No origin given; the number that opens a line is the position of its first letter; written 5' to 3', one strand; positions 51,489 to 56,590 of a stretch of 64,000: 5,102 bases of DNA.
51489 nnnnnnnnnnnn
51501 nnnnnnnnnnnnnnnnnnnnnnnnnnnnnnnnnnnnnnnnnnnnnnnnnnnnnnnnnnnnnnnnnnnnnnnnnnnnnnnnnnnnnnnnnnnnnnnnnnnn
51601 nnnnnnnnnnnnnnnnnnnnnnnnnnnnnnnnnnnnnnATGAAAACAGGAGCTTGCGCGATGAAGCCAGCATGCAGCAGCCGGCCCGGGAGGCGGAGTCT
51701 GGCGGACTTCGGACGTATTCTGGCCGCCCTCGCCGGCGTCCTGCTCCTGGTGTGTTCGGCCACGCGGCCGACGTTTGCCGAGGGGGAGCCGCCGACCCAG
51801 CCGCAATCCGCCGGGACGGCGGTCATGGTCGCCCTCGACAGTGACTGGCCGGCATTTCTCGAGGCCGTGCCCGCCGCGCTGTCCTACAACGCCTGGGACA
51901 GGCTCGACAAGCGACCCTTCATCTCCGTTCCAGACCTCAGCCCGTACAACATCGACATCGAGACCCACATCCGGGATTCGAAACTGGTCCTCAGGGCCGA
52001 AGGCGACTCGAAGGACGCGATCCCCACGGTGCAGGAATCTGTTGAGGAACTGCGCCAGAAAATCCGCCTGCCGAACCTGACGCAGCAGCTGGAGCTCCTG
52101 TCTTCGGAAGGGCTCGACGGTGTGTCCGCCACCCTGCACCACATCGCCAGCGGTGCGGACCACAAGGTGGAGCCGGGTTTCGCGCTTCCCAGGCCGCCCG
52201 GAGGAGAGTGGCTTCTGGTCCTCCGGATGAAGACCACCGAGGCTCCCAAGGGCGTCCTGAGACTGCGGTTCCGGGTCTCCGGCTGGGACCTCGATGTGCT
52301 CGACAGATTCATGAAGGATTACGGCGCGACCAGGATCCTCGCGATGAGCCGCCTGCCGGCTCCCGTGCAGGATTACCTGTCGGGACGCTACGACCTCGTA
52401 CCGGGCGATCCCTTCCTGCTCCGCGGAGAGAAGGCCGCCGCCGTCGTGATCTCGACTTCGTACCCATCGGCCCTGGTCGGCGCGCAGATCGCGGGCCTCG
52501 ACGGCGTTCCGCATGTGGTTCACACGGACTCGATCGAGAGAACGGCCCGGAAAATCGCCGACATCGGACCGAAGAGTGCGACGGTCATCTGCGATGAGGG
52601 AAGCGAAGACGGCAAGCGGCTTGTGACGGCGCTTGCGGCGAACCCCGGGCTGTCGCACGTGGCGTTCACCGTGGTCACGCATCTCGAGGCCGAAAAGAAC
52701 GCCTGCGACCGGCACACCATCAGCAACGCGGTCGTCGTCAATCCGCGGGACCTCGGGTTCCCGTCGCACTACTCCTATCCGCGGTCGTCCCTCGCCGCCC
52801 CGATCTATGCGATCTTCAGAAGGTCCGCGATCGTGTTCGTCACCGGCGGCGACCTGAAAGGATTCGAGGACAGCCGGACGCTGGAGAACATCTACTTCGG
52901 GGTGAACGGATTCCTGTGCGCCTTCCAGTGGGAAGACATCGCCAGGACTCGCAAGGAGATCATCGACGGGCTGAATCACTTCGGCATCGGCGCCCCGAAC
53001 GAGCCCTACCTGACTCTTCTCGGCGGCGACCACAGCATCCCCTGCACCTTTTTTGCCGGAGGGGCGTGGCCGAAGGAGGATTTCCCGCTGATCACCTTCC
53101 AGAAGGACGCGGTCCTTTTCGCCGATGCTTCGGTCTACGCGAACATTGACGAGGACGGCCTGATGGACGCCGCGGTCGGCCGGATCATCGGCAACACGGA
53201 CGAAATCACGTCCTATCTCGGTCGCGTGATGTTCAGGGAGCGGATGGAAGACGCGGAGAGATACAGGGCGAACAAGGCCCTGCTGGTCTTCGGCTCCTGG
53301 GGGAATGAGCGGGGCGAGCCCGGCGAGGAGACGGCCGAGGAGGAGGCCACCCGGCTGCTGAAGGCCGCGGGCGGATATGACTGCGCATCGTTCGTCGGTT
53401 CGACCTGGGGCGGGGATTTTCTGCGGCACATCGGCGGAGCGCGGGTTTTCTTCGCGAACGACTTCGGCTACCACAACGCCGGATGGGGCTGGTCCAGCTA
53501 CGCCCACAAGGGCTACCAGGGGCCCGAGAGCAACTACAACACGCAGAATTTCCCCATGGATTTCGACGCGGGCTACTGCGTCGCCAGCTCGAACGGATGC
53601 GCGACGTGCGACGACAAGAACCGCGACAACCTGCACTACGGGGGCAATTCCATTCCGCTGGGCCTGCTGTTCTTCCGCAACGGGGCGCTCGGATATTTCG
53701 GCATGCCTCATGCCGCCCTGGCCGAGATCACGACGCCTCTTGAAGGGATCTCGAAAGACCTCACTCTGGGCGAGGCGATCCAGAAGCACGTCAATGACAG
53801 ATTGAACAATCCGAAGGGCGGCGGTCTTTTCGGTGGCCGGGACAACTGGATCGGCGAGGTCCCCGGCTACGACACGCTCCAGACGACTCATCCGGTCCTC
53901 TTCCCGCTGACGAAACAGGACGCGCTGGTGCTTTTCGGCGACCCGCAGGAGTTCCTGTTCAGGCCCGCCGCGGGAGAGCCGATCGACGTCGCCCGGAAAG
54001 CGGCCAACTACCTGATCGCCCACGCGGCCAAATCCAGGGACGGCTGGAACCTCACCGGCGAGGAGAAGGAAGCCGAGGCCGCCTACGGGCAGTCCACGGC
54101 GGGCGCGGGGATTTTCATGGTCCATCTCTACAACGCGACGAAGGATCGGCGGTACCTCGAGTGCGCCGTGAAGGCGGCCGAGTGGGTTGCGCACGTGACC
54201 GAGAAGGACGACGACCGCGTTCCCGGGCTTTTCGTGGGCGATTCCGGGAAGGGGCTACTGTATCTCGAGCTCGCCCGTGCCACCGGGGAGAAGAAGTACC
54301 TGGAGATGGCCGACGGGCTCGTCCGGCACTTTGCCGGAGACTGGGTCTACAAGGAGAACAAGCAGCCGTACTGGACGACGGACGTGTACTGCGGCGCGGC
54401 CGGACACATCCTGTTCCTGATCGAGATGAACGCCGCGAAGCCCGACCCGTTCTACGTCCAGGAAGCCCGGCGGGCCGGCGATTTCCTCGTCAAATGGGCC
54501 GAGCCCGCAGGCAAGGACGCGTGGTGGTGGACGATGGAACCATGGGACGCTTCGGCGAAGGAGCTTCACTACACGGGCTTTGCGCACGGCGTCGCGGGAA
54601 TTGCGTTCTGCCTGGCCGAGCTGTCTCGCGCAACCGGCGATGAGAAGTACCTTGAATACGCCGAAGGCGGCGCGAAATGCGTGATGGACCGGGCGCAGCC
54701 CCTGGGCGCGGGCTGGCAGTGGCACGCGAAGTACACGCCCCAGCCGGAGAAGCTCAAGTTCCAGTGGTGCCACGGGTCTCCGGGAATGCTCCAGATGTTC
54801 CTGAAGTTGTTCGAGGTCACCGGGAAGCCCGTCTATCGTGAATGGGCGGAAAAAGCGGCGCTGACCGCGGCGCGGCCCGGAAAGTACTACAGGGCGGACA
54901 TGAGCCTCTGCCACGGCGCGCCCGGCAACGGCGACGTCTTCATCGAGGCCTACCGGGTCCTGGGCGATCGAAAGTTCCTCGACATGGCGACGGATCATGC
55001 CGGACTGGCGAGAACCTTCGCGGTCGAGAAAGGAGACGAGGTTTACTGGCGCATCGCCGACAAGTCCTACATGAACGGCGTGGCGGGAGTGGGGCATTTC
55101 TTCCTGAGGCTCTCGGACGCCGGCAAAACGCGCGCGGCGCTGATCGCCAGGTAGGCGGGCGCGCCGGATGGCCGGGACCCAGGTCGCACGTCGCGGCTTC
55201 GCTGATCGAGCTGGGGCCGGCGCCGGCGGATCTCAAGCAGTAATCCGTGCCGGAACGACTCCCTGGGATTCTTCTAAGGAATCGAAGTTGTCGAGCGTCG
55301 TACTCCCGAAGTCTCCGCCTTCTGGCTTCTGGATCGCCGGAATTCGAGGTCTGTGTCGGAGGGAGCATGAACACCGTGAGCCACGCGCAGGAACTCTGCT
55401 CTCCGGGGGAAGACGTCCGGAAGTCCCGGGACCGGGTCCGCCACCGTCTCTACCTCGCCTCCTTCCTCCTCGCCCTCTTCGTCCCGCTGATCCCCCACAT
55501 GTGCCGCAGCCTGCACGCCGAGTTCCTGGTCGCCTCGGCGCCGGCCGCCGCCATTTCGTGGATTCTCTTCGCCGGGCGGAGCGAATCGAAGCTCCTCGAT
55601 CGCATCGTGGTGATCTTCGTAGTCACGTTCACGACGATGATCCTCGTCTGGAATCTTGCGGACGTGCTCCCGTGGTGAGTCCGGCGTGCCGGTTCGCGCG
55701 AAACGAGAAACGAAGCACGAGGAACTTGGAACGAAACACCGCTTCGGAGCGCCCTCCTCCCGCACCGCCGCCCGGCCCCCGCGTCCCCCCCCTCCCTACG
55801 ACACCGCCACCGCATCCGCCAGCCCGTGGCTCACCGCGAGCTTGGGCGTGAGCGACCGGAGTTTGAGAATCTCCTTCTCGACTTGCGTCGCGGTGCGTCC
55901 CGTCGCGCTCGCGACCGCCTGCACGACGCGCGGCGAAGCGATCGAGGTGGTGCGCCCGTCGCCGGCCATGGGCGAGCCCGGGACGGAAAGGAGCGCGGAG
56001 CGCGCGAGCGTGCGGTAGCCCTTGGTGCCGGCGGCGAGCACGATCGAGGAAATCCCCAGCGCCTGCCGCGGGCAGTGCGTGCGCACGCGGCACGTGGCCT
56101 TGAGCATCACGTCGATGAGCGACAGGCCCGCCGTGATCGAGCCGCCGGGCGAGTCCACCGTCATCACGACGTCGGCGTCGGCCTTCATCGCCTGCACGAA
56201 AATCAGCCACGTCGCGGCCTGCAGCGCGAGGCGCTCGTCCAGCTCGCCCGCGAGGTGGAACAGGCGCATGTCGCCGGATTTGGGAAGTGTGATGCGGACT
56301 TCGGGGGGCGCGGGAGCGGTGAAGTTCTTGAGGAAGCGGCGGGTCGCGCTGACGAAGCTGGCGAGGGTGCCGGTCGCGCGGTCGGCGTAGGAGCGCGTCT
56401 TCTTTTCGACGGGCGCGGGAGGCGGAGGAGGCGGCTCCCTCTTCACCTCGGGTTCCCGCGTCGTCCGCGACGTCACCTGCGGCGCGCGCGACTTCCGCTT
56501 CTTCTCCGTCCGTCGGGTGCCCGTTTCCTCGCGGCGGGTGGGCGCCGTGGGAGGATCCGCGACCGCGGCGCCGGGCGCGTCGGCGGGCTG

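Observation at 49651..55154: Exported peptidase-C25-like pair, the second fused to an intact LanC-like cyclase domain, with no dehydratase or precursor in sight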

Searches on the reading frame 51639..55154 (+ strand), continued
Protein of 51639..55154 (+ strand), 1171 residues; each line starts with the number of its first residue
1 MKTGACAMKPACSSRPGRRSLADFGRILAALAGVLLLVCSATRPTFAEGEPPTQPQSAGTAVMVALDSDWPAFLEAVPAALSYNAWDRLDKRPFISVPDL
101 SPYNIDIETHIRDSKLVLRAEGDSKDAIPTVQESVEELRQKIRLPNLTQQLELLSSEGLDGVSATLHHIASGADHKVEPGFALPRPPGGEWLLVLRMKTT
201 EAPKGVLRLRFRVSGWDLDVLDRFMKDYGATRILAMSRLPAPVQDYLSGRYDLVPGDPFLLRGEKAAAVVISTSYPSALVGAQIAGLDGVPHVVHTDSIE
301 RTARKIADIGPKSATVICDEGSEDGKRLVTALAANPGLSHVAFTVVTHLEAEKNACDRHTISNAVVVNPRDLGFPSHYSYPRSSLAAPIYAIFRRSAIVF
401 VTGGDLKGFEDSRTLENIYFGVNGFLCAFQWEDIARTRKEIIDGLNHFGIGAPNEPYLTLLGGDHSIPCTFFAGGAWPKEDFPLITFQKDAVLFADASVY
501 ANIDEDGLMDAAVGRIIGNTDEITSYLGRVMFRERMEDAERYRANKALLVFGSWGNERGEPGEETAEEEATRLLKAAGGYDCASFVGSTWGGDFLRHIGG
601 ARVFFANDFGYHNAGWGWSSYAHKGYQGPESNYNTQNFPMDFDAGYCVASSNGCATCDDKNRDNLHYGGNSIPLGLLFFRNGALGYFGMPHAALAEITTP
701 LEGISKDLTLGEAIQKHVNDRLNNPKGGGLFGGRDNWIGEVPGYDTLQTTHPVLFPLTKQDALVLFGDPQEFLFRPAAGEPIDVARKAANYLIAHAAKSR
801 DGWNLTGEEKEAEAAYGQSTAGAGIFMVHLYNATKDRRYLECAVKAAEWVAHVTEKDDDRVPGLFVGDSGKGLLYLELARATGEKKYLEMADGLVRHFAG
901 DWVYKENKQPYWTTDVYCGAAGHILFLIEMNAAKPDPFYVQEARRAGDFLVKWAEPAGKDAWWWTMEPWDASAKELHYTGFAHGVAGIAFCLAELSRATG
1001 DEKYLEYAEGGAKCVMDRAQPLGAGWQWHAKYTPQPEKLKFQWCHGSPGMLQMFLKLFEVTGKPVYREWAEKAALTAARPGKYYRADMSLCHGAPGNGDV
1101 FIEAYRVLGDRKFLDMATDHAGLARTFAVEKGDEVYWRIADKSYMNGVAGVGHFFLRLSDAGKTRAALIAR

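Call 73: fold_search(model_id=the predicted structure, library=pdb)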
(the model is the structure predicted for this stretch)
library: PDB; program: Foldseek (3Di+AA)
matches with E <= 10: 1339; with E <= 0.001: 101
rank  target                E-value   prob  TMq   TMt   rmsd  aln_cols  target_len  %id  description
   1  6wq1_C                5.6e-13  1.00  0.25  0.66   5.8       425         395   19  Eukaryotic LanCL2 protein (released 2021-05-05)
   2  8czk_A                2.5e-12  1.00  0.26  0.68   6.8       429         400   20  Human LanCL1 bound to GSH and Dhb-Erk peptide (released 2023-01-25)
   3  8d0v_A                5.7e-12  1.00  0.26  0.68   5.7       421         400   19  Human LanCL1 C264A mutant bound to GSH (released 2023-01-25)
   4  3e73_A                1.4e-11  1.00  0.26  0.69   6.8       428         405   19  Crystal Structure of Human LanCL1 complexed with GSH (released 2009-06-30)
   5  6wq1_A                1.6e-11  1.00  0.25  0.66   7.3       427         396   18  Eukaryotic LanCL2 protein (released 2021-05-05)
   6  3e6u_A                5.8e-11  1.00  0.25  0.65   6.4       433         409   20  Crystal structure of Human LanCL1 (released 2009-06-23)
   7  8car                  4.3e-09  1.00  0.25  0.35   5.6       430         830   17  Discovery of the lanthipeptide Curvocidin and structural insights into its trifunctional synthetase CuvL (released 2023-06-14)
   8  8cav_A                1.1e-08  1.00  0.25  0.32   6.8       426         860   18  Discovery of the lanthipeptide Curvocidin and structural insights into its trifunctional synthetase CuvL (released 2023-06-14)
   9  8cav_B                1.2e-08  1.00  0.23  0.31   6.4       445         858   17  Discovery of the lanthipeptide Curvocidin and structural insights into its trifunctional synthetase CuvL (released 2023-06-14)
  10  3k7x                  5.1e-08  1.00  0.22  0.61   6.0       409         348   12  Crystal structure of the Lin0763 protein from Listeria innocua. Northeast Structural Genomics Consortium Target LkR23. (released 2009-10-27)
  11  8sao_B                1.6e-07  1.00  0.25  0.33   8.3       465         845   18  Crystal structure of class III lanthipeptide synthetase ThurKC in complex with ThurA1 leader peptide (released 2023-11-01)
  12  8sap_A                2.4e-07  1.00  0.25  0.34   7.7       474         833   16  Crystal structure of class III lanthipeptide synthetase ThurKC (released 2023-10-11)
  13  8sap_B                4.0e-07  1.00  0.25  0.33   5.9       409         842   15  Crystal structure of class III lanthipeptide synthetase ThurKC (released 2023-10-11)
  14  8sam_A                4.7e-07  1.00  0.25  0.33   6.2       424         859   15  Crystal structure of class III lanthipeptide synthetase LP-GS-ThurKC in complex with ATP (released 2023-10-11)
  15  8sam_B                5.4e-07  1.00  0.24  0.32   5.6       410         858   16  Crystal structure of class III lanthipeptide synthetase LP-GS-ThurKC in complex with ATP (released 2023-10-11)
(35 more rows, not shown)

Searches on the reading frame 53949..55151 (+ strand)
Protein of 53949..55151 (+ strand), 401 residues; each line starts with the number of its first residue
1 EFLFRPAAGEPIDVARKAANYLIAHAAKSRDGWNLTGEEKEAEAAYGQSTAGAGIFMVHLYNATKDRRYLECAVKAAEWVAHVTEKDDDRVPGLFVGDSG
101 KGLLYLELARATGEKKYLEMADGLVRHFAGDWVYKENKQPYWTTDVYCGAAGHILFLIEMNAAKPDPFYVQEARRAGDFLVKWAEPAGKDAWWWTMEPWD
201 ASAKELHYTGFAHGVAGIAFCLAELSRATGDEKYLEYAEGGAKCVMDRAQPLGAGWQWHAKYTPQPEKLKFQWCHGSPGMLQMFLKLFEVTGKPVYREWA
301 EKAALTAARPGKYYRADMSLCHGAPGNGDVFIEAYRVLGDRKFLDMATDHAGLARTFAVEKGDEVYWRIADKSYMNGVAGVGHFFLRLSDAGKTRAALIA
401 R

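Call 19: search_solved_structures(query=window:53949-55151:+, show_alignments=3, max_evalue=0.001)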
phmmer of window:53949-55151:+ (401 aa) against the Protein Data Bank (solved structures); distinct sequences matched with E-value up to 0.001: 7.
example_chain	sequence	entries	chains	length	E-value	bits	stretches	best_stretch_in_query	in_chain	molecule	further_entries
6wq1_A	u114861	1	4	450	2.2e-14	56.3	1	206-385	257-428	LanC-like protein 2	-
8d0v_A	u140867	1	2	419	1.5e-11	47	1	205-362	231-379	Glutathione S-transferase LANCL1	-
3e6u_A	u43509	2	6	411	1.8e-11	46.8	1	205-362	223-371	LanC-like protein 1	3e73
8czk_A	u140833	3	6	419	1.9e-11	46.7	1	205-362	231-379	Glutathione S-transferase LANCL1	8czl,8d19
3t33_A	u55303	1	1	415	4.5e-09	38.8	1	56-391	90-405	G protein coupled receptor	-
8car_A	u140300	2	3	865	3e-06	29.5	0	209-353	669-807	Serine/threonine protein kinase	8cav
6st5_A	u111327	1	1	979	8.7e-05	24.7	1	206-338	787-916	LicM2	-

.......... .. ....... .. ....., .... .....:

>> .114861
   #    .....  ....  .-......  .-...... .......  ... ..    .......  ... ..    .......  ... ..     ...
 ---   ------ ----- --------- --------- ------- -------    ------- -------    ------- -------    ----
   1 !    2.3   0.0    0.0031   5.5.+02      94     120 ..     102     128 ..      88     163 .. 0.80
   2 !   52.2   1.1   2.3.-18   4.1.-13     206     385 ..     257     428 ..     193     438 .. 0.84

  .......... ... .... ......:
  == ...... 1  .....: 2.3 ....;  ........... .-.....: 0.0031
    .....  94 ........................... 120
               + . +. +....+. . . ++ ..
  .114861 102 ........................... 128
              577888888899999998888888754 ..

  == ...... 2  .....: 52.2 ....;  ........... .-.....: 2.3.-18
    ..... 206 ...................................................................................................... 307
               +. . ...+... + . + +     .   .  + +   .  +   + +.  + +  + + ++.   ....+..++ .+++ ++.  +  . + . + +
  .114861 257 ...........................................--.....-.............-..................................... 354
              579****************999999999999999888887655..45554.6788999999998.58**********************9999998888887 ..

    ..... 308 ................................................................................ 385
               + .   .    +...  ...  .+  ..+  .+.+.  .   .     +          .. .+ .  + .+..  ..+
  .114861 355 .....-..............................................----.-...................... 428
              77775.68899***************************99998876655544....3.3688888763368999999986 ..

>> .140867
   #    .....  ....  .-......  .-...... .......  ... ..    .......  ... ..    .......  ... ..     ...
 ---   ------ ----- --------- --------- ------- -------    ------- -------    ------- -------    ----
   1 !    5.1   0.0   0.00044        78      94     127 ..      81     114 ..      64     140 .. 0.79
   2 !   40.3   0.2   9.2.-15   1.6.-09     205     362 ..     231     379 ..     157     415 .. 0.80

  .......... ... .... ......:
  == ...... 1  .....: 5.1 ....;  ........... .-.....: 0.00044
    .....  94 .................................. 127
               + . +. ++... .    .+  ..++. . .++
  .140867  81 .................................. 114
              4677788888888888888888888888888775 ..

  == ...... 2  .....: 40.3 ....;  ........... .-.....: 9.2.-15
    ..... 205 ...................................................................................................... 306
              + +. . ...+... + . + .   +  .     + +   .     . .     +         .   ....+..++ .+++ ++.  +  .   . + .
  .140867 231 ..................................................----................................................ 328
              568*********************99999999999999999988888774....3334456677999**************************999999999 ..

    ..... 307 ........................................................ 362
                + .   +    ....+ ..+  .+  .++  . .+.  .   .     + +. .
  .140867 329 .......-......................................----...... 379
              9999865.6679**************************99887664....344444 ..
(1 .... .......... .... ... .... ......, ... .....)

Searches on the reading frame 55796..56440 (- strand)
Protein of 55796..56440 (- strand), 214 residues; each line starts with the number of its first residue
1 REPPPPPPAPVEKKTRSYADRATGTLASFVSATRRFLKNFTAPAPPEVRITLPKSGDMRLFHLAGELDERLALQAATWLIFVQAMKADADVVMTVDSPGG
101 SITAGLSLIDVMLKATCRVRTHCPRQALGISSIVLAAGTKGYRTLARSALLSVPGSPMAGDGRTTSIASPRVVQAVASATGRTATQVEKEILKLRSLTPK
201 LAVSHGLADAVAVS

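Call 96: search_protein_families(library=pfam, proteins=[window:55796-56440:-], max_evalue=0.001)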
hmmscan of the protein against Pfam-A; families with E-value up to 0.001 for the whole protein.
window:55796-56440:- (214 aa): 1 family
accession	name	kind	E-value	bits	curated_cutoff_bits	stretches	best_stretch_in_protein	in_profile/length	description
PF00574.28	CLP_protease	-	1.2e-19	71.3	20.2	1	59-212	17-179/182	Clp protease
